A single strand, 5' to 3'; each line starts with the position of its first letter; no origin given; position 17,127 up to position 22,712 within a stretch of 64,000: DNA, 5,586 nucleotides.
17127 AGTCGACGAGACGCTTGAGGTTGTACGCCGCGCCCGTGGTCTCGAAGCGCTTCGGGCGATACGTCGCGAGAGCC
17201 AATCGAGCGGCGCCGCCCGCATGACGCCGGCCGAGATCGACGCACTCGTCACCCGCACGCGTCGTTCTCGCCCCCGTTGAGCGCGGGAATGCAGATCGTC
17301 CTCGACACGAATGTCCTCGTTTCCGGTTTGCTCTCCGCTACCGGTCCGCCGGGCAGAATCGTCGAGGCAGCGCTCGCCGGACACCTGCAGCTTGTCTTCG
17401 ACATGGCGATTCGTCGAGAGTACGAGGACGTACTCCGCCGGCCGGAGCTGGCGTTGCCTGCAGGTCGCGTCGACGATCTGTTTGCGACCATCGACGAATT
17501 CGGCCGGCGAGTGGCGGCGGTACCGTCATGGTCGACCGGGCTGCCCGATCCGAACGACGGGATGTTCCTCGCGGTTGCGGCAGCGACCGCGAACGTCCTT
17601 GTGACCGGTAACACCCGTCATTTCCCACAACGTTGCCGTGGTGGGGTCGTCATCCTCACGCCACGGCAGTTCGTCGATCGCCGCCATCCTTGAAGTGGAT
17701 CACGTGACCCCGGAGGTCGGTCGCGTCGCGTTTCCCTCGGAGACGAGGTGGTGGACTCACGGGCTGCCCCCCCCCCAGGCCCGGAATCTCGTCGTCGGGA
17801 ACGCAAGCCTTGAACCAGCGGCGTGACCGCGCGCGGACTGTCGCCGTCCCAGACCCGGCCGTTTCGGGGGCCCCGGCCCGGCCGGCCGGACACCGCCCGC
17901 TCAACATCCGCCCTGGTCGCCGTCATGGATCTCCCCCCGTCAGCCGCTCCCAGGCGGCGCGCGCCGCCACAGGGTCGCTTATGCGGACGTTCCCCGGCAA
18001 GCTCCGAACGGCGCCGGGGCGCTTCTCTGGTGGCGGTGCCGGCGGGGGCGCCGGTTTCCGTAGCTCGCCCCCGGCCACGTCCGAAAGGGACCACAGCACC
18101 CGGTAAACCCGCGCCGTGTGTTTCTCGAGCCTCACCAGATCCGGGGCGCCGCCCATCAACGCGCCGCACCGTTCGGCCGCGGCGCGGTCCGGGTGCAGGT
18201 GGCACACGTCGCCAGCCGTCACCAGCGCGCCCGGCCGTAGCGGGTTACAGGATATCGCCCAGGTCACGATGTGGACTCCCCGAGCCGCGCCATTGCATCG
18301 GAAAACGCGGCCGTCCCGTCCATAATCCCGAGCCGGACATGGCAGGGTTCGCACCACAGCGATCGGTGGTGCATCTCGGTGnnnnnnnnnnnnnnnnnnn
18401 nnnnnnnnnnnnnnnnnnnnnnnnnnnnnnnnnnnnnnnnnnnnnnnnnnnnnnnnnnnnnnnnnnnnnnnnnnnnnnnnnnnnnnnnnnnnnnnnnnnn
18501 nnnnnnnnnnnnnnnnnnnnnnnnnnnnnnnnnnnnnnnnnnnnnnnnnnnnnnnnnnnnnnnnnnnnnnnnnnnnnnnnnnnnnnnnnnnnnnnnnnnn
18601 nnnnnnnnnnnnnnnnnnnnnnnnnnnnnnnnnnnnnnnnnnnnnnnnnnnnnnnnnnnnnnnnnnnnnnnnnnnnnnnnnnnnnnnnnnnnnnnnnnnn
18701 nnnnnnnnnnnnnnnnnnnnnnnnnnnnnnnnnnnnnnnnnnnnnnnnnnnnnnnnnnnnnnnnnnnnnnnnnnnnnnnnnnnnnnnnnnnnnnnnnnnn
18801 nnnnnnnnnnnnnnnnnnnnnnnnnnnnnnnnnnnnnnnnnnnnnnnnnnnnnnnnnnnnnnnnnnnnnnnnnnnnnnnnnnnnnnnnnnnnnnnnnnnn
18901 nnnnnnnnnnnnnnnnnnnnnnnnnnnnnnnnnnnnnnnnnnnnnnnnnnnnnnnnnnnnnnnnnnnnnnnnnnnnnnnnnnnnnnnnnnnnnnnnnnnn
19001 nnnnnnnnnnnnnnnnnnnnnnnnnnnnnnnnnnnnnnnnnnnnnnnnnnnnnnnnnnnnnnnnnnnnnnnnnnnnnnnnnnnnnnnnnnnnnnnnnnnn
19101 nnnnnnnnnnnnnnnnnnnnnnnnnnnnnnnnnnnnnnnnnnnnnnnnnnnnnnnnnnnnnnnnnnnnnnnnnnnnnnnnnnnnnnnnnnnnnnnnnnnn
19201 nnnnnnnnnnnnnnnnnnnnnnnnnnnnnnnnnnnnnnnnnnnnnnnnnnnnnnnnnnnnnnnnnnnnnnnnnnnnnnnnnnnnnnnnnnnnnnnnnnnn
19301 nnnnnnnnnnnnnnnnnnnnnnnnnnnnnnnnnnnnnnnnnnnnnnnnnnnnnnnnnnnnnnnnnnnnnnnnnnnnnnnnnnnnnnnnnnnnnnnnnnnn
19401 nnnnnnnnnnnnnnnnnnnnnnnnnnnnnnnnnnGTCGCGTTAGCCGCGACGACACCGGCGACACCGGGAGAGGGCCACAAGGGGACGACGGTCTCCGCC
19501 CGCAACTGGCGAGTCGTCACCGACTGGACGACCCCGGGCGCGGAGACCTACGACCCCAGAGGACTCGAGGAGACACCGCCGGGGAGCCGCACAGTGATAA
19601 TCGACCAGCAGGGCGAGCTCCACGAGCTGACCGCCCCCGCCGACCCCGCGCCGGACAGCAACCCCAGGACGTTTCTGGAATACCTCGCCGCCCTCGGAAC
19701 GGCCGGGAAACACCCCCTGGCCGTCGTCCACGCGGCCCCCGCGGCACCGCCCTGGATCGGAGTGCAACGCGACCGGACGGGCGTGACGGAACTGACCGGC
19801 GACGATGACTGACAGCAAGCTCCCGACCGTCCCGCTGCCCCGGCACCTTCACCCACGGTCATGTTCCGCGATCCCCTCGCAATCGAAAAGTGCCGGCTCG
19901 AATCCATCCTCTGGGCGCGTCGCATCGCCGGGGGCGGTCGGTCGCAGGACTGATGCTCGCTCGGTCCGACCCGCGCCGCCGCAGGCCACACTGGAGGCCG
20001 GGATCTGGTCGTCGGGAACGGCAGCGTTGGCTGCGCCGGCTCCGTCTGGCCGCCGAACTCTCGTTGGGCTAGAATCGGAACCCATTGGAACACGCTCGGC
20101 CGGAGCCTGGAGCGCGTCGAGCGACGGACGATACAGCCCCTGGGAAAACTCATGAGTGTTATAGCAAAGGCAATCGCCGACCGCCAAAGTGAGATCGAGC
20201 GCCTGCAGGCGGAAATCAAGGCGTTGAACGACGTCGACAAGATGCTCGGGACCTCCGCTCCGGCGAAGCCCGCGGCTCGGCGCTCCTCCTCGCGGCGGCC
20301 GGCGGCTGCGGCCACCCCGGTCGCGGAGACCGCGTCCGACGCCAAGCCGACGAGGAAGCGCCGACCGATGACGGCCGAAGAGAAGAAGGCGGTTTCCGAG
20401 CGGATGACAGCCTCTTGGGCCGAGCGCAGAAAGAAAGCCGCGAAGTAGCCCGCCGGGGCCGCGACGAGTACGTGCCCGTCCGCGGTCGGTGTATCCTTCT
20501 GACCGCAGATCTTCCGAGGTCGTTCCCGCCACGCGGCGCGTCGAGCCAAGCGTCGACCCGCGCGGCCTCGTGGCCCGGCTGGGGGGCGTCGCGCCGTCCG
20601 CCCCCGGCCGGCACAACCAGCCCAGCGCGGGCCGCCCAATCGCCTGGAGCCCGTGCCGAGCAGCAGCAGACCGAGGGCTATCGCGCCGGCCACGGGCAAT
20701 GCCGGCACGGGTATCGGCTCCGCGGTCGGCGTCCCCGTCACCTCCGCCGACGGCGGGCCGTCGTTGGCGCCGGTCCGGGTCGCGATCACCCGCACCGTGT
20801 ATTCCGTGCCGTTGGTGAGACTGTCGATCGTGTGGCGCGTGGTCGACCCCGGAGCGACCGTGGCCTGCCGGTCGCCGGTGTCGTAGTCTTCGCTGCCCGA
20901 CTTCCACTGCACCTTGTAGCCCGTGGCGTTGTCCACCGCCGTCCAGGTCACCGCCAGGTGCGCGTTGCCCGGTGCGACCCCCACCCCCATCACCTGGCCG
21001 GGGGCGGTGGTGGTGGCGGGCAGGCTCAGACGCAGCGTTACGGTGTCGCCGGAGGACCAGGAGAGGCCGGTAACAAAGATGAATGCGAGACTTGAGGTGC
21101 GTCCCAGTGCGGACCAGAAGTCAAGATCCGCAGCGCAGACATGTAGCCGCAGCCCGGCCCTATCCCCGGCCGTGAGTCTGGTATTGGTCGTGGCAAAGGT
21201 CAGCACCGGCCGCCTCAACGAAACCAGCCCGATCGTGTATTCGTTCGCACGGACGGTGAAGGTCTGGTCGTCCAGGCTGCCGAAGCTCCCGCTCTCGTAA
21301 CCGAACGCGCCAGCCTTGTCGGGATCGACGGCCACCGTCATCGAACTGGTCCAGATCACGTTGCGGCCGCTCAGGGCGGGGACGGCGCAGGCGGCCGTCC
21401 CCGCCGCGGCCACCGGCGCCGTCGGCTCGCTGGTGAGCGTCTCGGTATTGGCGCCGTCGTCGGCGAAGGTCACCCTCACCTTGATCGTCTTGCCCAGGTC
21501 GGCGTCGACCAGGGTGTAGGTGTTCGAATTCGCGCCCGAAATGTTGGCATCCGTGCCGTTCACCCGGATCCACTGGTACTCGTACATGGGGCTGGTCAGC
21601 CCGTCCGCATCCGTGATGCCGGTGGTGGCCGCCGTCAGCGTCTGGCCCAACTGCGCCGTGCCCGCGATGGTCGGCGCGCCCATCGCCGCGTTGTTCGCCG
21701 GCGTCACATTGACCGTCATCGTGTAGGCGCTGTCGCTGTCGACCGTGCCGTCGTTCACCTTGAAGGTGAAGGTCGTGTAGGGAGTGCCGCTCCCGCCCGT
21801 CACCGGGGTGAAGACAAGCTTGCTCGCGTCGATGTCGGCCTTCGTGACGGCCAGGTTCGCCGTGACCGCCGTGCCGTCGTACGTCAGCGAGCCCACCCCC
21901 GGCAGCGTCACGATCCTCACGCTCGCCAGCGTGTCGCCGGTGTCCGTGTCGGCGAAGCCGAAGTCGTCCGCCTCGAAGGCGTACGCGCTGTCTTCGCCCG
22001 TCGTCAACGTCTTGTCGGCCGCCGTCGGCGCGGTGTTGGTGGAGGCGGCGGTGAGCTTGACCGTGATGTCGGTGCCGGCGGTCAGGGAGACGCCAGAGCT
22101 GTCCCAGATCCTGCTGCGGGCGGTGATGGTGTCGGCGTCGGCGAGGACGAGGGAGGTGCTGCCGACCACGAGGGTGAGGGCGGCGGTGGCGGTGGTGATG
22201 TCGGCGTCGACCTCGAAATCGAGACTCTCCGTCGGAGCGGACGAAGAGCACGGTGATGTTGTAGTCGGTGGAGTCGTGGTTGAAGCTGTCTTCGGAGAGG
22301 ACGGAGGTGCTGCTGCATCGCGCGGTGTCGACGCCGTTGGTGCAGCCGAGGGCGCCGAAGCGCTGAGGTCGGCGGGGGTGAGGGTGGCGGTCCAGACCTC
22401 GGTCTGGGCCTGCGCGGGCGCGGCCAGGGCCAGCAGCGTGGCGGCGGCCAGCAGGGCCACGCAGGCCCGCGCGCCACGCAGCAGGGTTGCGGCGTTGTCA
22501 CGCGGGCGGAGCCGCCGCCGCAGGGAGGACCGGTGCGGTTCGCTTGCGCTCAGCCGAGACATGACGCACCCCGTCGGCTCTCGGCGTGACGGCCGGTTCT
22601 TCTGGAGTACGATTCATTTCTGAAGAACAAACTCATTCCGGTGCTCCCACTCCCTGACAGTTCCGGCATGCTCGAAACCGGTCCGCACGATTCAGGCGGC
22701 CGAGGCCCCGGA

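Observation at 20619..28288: Head-to-tail amplification of an adhesin-leader-GAF cassette with an exact novel joint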

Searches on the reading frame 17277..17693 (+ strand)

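Call 60: search_protein_families(library=pfam, proteins=[window:17277-17693:+], max_evalue=0.01)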
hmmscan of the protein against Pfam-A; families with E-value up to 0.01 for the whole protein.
window:17277-17693:+ (138 aa): 2 families
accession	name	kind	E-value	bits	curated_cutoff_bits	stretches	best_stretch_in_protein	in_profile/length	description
PF13470.12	PIN_3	-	3e-18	67.2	27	1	7-114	2-115/115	PIN domain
PF01850.27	PIN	-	0.00072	20.6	23.6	1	7-116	1-114/120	PIN domain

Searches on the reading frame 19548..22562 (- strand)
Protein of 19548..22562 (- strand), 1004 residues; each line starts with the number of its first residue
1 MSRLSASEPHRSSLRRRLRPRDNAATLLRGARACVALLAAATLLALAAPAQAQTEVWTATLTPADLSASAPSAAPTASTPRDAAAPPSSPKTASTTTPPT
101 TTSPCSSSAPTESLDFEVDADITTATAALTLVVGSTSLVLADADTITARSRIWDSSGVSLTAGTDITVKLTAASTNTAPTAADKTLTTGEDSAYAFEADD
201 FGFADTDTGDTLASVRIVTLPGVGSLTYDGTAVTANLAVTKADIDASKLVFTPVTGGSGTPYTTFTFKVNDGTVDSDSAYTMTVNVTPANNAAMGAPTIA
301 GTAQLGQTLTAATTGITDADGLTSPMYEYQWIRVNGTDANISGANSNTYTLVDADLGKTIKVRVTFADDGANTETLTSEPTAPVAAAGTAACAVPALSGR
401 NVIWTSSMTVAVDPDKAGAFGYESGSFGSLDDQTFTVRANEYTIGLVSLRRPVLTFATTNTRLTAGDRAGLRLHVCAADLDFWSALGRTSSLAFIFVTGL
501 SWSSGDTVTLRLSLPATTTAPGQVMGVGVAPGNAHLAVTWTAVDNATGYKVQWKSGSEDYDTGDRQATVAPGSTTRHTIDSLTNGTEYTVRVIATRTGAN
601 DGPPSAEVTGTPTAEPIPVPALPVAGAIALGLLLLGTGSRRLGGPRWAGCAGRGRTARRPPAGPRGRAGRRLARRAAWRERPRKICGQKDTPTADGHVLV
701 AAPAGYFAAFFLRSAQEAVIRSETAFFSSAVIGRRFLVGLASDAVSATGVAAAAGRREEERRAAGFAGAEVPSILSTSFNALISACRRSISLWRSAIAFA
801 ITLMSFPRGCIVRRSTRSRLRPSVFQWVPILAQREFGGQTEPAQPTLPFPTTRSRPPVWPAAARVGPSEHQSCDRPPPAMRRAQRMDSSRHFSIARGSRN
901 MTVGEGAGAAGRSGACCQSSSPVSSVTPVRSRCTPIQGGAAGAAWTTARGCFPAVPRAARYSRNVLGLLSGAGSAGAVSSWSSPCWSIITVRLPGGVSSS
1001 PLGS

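Call 9: search_protein_families(library=pfam, proteins=[window:19551-22562:-], max_evalue=0.01)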
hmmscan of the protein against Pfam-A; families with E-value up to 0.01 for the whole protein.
window:19551-22562:- (1004 aa): 4 families
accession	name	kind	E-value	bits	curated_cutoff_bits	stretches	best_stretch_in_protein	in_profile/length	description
PF00041.27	fn3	-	2.8e-10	40.7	25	1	535-610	15-83/84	Fibronectin type III domain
PF16184.11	Cadherin_3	-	3.4e-05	24.2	25.5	1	185-282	8-102/106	Cadherin-like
PF17803.7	Cadherin_4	-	0.00011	23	25.1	1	167-230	2-65/71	Bacterial cadherin-like domain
PF16656.11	Pur_ac_phosph_N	-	0.0015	19.4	30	1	534-595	13-81/93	Purple acid Phosphatase, N-terminal domain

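Call 11: search_protein_families(library=ncbifam, proteins=[window:19551-22562:-], max_evalue=0.01)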
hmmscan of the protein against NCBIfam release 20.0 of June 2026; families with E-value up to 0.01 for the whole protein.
window:19551-22562:- (1004 aa): 2 families
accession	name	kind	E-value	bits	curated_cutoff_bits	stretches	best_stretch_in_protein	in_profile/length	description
NF040485.1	ZirU_fam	subfamily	7.7e-08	32.7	100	1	281-378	11-105/210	ZirU family protein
NF045522.1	MXAN_2561_fam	equivalog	3.7e-07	29.9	150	1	529-614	177-260/304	MXAN_2561 family MXYO-CTERM-anchored protein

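Call 34: find_encoding_contigs(protein=window:19548-22562:-, flank=10000, max_places=6)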
Protein window:19548-22562:- (1004 aa): no gene with exactly this product is on record in the collection.

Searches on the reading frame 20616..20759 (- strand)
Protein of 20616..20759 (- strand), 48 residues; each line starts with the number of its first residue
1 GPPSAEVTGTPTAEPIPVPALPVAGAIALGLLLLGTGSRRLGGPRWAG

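Call 43: search_protein_families(library=ncbifam, proteins=[window:20616-20759:-], max_evalue=10)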
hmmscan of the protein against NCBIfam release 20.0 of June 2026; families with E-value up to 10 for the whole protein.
seq(48 aa): 0 families
